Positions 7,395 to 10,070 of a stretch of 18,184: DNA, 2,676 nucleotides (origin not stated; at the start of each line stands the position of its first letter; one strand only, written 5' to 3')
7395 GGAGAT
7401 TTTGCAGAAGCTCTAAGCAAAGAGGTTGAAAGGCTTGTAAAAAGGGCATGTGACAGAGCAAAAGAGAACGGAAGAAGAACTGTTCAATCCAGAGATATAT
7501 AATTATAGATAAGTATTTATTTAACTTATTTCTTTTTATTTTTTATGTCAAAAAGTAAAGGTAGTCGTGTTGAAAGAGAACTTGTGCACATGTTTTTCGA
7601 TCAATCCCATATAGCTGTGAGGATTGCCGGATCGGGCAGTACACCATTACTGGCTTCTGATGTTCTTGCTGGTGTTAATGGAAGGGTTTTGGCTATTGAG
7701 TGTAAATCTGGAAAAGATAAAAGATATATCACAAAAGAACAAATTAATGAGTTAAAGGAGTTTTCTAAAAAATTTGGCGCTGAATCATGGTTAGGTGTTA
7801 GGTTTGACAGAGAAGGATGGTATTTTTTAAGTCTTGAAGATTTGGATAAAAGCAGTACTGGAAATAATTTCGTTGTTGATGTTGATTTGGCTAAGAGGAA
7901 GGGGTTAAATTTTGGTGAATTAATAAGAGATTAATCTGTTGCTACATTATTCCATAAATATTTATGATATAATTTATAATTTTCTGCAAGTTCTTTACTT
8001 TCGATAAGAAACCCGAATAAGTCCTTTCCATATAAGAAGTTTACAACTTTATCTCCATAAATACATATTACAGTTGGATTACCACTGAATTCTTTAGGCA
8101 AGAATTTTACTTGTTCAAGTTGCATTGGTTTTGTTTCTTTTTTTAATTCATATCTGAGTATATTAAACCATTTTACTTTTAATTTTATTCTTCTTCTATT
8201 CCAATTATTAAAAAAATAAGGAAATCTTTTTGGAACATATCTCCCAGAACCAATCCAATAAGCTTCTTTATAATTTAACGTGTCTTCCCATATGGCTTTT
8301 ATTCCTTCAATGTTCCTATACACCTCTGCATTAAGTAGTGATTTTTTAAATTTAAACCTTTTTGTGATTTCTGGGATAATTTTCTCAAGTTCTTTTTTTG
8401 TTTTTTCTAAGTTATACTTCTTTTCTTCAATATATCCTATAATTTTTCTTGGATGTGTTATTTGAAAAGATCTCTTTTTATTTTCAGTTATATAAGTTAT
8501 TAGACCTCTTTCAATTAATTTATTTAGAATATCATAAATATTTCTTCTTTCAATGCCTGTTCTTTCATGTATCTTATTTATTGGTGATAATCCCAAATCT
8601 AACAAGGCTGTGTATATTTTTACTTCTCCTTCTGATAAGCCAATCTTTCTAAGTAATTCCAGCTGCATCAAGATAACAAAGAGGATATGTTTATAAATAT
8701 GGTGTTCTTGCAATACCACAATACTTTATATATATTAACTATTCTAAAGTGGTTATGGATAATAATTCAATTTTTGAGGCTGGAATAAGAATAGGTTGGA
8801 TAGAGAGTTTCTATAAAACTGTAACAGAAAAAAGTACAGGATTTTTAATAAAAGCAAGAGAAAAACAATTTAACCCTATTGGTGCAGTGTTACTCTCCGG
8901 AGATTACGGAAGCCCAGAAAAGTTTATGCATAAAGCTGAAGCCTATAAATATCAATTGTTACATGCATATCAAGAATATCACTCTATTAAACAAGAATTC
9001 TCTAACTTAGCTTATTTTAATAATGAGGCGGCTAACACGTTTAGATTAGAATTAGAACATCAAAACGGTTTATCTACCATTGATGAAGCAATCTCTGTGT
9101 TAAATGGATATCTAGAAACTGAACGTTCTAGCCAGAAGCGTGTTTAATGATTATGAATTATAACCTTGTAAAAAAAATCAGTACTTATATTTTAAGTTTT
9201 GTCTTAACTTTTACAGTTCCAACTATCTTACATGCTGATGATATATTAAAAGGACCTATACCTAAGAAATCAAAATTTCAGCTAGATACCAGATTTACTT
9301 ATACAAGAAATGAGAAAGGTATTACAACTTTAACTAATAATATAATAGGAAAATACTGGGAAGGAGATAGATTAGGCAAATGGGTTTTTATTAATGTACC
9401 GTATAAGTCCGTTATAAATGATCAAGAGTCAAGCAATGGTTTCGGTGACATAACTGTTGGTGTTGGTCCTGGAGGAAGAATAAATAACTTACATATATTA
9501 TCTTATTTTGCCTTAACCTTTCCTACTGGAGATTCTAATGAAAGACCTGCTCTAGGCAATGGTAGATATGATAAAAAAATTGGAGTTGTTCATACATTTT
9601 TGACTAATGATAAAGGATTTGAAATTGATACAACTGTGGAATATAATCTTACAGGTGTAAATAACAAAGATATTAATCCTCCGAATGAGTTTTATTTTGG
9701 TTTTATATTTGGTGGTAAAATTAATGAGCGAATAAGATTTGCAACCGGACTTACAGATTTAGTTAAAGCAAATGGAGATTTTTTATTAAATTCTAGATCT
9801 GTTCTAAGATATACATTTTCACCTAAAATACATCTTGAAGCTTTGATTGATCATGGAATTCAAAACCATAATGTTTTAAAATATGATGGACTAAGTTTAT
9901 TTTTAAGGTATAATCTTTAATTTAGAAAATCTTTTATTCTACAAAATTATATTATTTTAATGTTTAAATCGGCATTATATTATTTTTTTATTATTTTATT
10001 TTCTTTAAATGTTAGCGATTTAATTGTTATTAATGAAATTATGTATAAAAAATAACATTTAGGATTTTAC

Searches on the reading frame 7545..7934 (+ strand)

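Call 11: search_protein_families(library=pfam, proteins=[window:7545-7934:+], max_evalue=0.01)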
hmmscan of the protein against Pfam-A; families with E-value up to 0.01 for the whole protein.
window:7545-7934:+ (129 aa): 2 families
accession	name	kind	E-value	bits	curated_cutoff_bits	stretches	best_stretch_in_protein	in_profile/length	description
PF01870.24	Hjc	-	6.8e-25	87.3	21.1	1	9-98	2-92/93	Archaeal holliday junction resolvase (hjc)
PF24608.2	PDDEXK_15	-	0.0049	17.2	27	1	2-74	2-82/164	Phage putative PDDEXK endonuclease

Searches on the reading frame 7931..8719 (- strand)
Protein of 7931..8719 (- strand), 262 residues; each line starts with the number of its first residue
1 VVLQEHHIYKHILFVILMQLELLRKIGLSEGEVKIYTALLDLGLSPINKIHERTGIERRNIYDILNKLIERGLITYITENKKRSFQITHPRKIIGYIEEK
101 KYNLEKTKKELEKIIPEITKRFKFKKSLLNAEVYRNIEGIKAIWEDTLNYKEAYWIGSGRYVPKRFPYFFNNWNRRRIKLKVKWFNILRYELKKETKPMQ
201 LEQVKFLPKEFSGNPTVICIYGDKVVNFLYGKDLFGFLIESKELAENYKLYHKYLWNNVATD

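Call 11: search_protein_families(library=pfam, proteins=[window:7931-8719:-], max_evalue=0.01)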
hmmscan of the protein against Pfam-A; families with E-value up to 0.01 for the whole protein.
window:7931-8719:- (262 aa): 2 families
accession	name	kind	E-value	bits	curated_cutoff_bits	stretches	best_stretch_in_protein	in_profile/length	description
PF01978.25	TrmB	-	6.7e-15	55.1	25.6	1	23-82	1-60/68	Sugar-specific transcriptional regulator TrmB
PF08221.17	HTH_9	-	0.00037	21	23.4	1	34-78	17-61/62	RNA polymerase III subunit RPC82 helix-turn-helix domain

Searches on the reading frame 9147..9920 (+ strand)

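Call 11: search_protein_families(library=pfam, proteins=[window:9147-9920:+], max_evalue=0.01)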
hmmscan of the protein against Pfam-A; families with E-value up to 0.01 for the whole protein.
window:9147-9920:+ (257 aa): 1 family
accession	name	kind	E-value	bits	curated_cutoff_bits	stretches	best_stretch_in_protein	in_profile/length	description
PF13557.12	Phenol_MetA_deg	-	1.9e-10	41.6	22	1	93-251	64-240/242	Putative MetA-pathway of phenol degradation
